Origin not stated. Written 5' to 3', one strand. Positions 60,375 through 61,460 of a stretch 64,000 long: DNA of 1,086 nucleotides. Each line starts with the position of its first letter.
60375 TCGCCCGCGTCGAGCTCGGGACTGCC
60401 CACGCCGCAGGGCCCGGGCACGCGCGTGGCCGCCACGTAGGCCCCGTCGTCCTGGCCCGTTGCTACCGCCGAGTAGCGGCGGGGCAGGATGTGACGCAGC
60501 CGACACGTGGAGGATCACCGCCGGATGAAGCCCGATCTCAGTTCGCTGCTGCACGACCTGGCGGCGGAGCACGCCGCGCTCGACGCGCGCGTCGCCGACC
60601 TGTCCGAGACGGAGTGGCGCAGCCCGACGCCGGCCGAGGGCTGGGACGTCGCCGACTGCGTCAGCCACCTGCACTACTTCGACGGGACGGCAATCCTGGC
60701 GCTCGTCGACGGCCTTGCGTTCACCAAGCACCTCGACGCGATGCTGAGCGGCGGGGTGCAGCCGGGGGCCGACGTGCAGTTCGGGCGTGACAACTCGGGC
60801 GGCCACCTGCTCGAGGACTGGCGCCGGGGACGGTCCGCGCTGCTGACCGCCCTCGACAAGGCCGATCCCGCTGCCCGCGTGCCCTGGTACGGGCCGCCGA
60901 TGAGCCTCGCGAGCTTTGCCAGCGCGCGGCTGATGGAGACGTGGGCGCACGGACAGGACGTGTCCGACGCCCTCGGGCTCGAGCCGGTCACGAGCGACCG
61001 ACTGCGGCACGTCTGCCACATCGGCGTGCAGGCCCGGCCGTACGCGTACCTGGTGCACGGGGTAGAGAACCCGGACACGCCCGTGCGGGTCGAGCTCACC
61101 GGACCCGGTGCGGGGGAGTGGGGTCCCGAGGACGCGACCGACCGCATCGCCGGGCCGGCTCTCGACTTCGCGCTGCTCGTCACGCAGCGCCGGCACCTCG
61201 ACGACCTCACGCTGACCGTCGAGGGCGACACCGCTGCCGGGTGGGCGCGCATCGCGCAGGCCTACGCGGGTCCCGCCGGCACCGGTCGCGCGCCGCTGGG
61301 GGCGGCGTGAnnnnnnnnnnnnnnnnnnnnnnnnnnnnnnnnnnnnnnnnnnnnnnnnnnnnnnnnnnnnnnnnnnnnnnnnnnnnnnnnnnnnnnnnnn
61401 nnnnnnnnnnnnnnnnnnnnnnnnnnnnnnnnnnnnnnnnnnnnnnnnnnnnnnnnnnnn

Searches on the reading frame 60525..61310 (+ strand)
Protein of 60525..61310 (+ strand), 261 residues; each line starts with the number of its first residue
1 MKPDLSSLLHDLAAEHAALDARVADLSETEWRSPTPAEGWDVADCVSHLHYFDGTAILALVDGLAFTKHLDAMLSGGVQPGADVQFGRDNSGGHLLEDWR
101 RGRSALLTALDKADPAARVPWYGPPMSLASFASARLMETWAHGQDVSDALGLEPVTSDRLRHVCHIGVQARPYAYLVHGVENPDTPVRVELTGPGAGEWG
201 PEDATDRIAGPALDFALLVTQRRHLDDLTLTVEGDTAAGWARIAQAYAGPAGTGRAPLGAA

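Call 13: search_protein_families(library=pfam, proteins=[window:60525-61310:+], max_evalue=0.001)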
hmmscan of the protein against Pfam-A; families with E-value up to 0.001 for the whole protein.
window:60525-61310:+ (261 aa): 3 families
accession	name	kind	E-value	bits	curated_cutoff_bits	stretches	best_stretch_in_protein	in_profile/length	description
PF11716.13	MDMPI_N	-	3.1e-29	102.9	24.2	1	12-146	1-139/140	Mycothiol maleylpyruvate isomerase N-terminal domain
PF08608.17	Wyosine_form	-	6e-05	23.7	22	1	185-230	3-60/63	Wyosine base formation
PF12867.12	DinB_2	-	0.0001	23.2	24.8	1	13-143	3-125/128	DinB superfamily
